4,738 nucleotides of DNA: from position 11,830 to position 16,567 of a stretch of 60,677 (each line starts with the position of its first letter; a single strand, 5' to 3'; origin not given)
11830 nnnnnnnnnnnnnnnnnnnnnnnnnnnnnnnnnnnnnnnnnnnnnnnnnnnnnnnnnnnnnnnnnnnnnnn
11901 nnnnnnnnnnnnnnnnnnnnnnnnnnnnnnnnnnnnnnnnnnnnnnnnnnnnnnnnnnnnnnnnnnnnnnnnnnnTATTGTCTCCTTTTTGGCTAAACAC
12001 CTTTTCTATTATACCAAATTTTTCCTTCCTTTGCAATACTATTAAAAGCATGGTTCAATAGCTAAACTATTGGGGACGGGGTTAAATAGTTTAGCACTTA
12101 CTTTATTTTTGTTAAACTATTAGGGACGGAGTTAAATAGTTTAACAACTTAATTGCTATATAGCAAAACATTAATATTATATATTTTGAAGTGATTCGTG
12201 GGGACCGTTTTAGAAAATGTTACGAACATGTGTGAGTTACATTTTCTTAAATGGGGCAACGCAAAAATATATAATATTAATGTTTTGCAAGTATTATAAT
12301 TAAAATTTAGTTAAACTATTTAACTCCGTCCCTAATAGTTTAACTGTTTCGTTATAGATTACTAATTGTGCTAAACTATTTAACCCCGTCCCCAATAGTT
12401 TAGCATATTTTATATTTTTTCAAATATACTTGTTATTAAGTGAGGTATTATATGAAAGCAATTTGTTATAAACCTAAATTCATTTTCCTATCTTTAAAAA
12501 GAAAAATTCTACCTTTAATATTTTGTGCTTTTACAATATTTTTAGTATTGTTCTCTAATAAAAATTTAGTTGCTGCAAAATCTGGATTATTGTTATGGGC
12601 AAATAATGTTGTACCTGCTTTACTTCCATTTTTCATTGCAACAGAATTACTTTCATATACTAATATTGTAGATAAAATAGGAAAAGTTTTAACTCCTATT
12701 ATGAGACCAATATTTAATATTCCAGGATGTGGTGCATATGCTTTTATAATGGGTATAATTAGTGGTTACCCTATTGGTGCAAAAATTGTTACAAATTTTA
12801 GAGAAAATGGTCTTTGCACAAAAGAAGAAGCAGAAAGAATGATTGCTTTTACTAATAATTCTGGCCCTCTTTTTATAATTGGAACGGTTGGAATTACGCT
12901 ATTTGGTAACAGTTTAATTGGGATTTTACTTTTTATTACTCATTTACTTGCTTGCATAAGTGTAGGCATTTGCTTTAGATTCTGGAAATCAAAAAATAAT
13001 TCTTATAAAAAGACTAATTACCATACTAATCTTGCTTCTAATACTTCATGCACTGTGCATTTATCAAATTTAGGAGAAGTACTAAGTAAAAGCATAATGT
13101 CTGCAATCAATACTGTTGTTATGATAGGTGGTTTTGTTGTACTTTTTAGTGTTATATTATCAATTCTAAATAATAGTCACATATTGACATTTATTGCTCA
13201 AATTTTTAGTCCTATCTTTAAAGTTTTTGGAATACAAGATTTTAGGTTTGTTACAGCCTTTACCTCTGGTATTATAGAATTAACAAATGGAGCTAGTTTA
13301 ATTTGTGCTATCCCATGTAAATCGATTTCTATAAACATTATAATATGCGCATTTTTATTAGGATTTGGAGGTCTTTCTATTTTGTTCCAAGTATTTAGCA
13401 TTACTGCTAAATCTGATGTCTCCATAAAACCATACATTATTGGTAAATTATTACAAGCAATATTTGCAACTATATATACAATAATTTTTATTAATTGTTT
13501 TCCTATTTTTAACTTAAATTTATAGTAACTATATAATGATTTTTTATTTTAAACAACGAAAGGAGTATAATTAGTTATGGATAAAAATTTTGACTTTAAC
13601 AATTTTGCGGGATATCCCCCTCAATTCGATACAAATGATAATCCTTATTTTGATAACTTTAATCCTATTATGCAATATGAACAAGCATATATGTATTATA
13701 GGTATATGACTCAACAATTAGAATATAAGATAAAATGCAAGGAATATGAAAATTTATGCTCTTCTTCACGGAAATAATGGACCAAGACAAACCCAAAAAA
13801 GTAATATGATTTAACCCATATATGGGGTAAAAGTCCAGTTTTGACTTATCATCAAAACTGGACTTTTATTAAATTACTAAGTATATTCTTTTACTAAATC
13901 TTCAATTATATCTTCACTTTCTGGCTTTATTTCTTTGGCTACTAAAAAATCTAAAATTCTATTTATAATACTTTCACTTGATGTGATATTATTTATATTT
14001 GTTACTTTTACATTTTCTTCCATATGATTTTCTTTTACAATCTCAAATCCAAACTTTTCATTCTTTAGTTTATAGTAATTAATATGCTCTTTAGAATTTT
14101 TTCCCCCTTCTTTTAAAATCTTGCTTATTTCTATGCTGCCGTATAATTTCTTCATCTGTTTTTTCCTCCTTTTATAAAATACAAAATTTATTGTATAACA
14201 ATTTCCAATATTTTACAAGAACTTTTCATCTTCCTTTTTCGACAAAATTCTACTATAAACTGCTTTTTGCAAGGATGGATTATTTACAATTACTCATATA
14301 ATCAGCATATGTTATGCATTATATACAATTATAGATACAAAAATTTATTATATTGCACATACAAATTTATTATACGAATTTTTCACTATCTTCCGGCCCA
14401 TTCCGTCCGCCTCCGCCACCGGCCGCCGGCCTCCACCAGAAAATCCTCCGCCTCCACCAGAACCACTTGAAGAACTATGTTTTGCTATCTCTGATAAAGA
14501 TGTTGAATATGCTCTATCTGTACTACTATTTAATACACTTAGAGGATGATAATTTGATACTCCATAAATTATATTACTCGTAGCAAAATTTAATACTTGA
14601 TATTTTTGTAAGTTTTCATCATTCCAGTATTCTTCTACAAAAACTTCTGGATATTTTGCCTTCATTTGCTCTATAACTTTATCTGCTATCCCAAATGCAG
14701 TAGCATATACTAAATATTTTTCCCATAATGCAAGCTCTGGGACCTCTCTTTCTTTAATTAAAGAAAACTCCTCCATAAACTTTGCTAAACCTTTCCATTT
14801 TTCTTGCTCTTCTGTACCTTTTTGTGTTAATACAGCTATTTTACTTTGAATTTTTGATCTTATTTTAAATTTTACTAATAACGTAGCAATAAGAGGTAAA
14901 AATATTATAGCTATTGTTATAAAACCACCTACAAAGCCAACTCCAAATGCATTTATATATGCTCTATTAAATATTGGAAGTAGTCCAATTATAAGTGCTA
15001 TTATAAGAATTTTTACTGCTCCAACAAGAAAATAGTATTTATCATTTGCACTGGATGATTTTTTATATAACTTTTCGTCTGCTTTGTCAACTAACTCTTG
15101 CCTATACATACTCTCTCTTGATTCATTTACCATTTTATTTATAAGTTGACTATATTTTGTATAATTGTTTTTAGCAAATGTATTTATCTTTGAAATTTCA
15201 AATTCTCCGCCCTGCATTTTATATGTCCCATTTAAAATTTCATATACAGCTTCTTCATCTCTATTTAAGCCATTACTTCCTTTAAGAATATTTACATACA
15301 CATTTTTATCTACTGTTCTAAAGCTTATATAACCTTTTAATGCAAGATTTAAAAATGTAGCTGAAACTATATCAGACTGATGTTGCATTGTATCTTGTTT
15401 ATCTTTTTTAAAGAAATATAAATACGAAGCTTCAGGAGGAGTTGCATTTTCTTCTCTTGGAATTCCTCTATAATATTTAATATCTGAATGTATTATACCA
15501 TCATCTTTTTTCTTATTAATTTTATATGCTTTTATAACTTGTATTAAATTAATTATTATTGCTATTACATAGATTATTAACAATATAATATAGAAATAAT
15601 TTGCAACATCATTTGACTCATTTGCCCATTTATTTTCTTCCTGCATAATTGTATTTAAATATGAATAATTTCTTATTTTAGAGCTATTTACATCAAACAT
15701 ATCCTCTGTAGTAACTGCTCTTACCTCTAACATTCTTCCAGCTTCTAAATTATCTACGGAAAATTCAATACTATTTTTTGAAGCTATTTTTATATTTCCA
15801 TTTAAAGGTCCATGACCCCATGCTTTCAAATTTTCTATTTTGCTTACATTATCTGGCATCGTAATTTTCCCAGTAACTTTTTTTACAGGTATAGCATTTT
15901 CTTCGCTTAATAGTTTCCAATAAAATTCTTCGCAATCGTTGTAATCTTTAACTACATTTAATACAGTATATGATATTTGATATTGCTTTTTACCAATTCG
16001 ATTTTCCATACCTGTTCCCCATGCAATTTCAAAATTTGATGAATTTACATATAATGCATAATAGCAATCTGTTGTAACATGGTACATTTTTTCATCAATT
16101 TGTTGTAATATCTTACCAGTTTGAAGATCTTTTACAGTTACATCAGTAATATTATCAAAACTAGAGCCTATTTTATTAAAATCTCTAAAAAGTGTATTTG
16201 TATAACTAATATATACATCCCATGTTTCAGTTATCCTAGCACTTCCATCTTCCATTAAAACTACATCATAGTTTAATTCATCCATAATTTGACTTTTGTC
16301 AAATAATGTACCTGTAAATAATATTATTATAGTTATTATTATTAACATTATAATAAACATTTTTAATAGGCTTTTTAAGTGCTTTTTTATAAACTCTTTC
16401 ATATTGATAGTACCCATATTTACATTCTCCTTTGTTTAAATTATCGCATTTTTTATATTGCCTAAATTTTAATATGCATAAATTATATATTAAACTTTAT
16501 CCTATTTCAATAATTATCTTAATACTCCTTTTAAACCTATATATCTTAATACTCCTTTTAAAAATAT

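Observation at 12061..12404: Unrecognised family of ~345-bp non-coding nested-palindrome elements (3 full copies + 1 mini copy within 20 kb)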

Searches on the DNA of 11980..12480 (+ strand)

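Call 37: search_rna_families(source=window, start=11980, end=12480, threshold=evalue, max_evalue=1)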
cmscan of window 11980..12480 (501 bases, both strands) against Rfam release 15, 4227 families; matches with E-value up to 1: 3.
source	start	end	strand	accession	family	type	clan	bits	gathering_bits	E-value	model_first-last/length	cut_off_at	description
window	12163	12288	+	RF04120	MIR5998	Gene; miRNA;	-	21.8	180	0.02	1-173/173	no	MIR5998 microRNA precursor family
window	12356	12418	+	RF04195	MIR6217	Gene; miRNA;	-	15.4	110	0.55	1-228/228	no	MIR6217 microRNA precursor family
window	12061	12154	-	RF00023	tmRNA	Gene;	CL00001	9.2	47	0.13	193-290/374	no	transfer-messenger RNA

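Call 81: search_dna_similar(query=window:12061-12404:+, collection=plasmids, mode=distant, max_evalue=0.001)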
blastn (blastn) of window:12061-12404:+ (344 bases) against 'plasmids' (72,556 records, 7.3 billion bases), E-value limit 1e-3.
No match.

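Call 82: search_dna_similar(query=window:12061-12404:+, collection=phages, mode=distant, max_evalue=0.001)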
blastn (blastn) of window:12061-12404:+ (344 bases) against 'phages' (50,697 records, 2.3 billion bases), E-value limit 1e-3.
Records with a match: 8; places in all: 8; records where one place covers at least 80% of the query: 0.
Best place of each record, by identity: 80-90% 8.
By first word of the organism name: Staphylococcus 8.
By host as written in the record: Staphylococcus aureus JS201101 2; Staphylococcus aureus 2; Staphylococcus aureus SA45 1; Staphylococcus aureus Sa537 1; Staphylococcus aureus 19152 ST30-MRSA-IV 1; Staphylococcus sp. 1.
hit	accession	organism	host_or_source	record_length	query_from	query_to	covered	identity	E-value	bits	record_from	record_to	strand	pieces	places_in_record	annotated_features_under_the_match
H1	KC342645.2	Staphylococcus phage JS01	Staphylococcus aureus JS201101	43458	90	130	12%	87.8%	6e-4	51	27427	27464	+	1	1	none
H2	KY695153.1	Staphylococcus phage SA7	Staphylococcus aureus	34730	90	130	12%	87.8%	6e-4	51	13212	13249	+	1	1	none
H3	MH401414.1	Staphylococcus phage SA45ruMSSAST97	Staphylococcus aureus SA45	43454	90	130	12%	87.8%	6e-4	51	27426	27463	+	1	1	none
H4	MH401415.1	Staphylococcus phage SA537ruMSSAST97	Staphylococcus aureus Sa537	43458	90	130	12%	87.8%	6e-4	51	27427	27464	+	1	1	none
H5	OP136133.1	Staphylococcus phage phiSa2wa-st30.2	Staphylococcus aureus 19152 ST30-MRSA-IV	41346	90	130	12%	87.8%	6e-4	51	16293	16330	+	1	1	none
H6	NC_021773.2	Staphylococcus phage JS01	Staphylococcus aureus JS201101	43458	90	130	12%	87.8%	6e-4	51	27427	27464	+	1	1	none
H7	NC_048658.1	Staphylococcus phage SA7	Staphylococcus aureus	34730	90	130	12%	87.8%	6e-4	51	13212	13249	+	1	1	none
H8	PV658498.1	Staphylococcus phage KO45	Staphylococcus sp.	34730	90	130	12%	87.8%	6e-4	51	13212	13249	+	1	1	none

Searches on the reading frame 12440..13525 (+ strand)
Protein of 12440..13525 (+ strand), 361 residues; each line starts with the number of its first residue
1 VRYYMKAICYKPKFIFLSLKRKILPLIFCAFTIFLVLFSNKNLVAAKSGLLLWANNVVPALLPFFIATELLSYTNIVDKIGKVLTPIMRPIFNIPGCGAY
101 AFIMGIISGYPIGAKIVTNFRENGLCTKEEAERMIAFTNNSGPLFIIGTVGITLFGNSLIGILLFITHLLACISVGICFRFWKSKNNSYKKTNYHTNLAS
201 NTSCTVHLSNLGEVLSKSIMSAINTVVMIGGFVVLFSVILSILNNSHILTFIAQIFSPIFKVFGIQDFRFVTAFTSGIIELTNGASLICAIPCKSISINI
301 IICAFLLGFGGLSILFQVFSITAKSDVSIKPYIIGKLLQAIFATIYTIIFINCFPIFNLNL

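Call 10: search_protein_families(library=pfam, proteins=[window:12440-13525:+])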
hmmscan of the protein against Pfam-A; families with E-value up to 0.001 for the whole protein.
window:12440-13525:+ (361 aa): 2 families
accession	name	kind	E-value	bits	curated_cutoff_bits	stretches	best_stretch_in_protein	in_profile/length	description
PF07670.19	Gate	-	4.9e-18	66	29.6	2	56-152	3-98/104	Nucleoside recognition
PF03563.18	Bunya_G2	-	0.00099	18.8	25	1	190-267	148-226/281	Bunyavirus glycoprotein G2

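Call 49: find_related_loci(query=window:12440-13525:+, collection=metagenome_contigs, flank=5000)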
Query window:12440-13525:+ (361 aa) in metagenome_contigs; peptide patterns used: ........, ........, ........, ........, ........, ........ (x = any residue, [..] = any of these).
403 stretches matched a pattern; 1 encode a relative of the query (tblastn E <= 1e-3); 1 distinct loci.
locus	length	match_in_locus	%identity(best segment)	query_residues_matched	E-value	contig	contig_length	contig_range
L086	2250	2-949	67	47-357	3e-128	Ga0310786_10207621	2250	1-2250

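Call 50: find_homologous_proteins(query=window:12440-13525:+, max_evalue=1e-40)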
Query window:12440-13525:+ (361 aa): 5140 proteins with E <= 1e-40 among 8000 candidates; the best 120 are listed.
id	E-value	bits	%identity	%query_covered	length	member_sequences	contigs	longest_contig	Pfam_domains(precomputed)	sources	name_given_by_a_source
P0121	6.5e-224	760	100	99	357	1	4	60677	PF07670.20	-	-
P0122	8.2e-196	668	89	99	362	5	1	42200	PF07670.20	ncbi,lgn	-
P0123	4.6e-180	616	82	99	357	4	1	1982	PF07670.20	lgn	-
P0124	3.6e-177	607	79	99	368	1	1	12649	PF07670.20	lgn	-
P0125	1.7e-176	605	80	99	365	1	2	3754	PF07670.20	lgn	-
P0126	1.2e-175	602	78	99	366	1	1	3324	PF07670.20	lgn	-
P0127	2.4e-154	532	71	99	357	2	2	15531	PF07670.20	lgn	-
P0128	3.2e-154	531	72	100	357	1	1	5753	PF07670.20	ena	-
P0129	7.6e-154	530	73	97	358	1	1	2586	PF07670.20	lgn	-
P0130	8.3e-153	527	73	97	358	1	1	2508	PF07670.20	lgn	-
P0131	2.6e-152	525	73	97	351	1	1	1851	PF07670.20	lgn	-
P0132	1.1e-151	523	71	97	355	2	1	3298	PF07670.20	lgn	-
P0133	1.3e-151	523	68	99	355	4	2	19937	PF07670.20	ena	-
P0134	1.8e-151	522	73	97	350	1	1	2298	PF07670.20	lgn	-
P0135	1.3e-150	519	69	99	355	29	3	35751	PF07670.20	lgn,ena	-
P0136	1.6e-150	519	70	99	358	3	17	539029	PF07670.20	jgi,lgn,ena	-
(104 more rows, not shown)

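Call 51: find_encoding_contigs(protein=P0122, flank=5000, max_places=1)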
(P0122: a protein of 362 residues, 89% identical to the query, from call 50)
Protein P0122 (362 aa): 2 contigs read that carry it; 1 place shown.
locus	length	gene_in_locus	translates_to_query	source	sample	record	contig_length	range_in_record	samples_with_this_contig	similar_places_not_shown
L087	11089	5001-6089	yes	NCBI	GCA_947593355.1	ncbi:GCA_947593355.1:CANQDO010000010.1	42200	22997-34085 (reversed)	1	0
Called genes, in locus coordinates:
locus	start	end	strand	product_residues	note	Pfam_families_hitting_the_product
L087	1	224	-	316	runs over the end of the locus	PF04280:Tim44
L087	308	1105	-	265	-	PF22435:MRM3-like_sub_bind, PF08032:SpoU_sub_bind, PF00588:SpoU_methylase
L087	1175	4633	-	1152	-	PF17757:UvrB_inter, PF02559:CarD_TRCF_RID, PF00270:DEAD, PF04851:ResIII, PF00271:Helicase_C, PF03461:TRCF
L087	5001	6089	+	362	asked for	PF07670:Gate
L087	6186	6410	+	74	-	-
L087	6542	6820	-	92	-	PF20124:DUF6514 (weak)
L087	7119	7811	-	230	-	PF02163:Peptidase_M50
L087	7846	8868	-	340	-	PF01551:Peptidase_M23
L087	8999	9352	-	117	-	-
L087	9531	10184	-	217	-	PF06866:DUF1256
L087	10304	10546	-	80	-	-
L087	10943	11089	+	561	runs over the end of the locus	PF01145:Band_7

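Call 52: find_encoding_contigs(protein=P0124, flank=5000, max_places=1)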
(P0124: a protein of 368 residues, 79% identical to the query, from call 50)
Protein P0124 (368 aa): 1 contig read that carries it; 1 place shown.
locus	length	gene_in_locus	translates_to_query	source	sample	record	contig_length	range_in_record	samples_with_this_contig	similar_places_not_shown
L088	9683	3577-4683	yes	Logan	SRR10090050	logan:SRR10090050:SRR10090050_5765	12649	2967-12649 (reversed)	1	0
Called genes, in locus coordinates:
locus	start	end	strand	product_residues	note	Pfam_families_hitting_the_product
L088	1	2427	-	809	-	?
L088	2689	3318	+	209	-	PF04545:Sigma70_r4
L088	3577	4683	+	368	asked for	PF07670:Gate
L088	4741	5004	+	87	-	-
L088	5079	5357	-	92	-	PF20124:DUF6514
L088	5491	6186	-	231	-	PF02163:Peptidase_M50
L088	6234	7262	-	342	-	PF01551:Peptidase_M23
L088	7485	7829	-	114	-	-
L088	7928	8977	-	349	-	-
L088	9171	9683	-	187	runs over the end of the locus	PF06866:DUF1256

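Call 53: find_encoding_contigs(protein=P0136, flank=5000, max_places=1)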
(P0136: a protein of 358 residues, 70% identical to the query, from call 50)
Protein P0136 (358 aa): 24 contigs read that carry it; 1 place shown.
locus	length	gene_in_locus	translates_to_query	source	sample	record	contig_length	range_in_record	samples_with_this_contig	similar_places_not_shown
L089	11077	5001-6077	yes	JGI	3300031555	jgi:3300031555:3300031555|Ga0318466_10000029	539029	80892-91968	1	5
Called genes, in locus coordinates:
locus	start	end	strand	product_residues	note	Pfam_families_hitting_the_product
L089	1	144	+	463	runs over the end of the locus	PF01336:tRNA_anti-codon, PF00152:tRNA-synt_2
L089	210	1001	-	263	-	PF22435:MRM3-like_sub_bind, PF08032:SpoU_sub_bind, PF00588:SpoU_methylase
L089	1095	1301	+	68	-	-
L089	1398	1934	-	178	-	PF03461:TRCF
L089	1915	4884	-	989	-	PF17757:UvrB_inter, PF02559:CarD_TRCF_RID, PF00270:DEAD, PF04851:ResIII, PF00271:Helicase_C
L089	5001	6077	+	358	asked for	PF07670:Gate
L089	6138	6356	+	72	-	-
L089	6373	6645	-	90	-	PF20124:DUF6514 (weak)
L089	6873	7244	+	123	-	-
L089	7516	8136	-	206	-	-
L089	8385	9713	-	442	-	PF03979:Sigma70_r1_1, PF00140:Sigma70_r1_2, PF04542:Sigma70_r2, PF04539:Sigma70_r3, PF04545:Sigma70_r4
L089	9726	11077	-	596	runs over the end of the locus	PF01807:Zn_ribbon_DnaG, PF08275:DNAG_N, PF01751:Toprim, PF13155:Toprim_2, PF13362:Toprim_3, PF13662:Toprim_4, PF10410:DnaB_bind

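Call 87: list_cluster_members(proteins=[P0001, P0121])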
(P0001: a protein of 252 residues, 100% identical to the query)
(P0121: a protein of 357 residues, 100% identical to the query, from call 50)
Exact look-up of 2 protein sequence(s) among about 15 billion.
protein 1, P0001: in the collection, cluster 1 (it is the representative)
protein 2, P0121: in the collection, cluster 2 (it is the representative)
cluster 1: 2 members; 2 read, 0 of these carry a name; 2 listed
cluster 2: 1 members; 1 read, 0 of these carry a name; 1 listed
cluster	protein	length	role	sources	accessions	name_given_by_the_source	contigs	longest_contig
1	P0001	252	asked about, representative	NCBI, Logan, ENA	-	-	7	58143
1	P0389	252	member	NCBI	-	-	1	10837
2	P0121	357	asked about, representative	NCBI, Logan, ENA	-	-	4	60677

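Call 88: find_encoding_contigs(protein=P0389, flank=3000, max_places=1)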
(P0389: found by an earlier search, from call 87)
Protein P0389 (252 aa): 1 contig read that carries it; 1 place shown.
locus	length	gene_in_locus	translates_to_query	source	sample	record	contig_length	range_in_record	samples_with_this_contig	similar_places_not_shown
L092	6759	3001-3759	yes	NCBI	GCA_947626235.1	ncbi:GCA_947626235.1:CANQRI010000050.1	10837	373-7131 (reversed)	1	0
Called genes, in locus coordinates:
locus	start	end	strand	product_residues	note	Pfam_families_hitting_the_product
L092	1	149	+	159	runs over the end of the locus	-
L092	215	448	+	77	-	PF02609:Exonuc_VII_S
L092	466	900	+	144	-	PF02681:DUF212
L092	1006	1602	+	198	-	PF01268:FTHFS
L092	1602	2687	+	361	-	PF01268:FTHFS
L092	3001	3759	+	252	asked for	PF01797:Y1_Tnp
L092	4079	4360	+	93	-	PF00166:Cpn10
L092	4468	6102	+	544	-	PF00118:Cpn60_TCP1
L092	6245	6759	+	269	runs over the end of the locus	-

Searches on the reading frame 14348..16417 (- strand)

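Call 10: search_protein_families(library=pfam, proteins=[window:14348-16417:-])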
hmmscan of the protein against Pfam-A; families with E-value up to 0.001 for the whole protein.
window:14348-16417:- (689 aa): 2 families
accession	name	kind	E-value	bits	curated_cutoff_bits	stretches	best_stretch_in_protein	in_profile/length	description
PF20990.2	DUF2207_C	-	3e-37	129.1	33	1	313-585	2-247/247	Predicted membrane protein (DUF2207) C-terminal domain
PF09972.14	DUF2207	-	8.6e-27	94.9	24.4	1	47-235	4-171/172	Predicted membrane protein (DUF2207) N-terminal domain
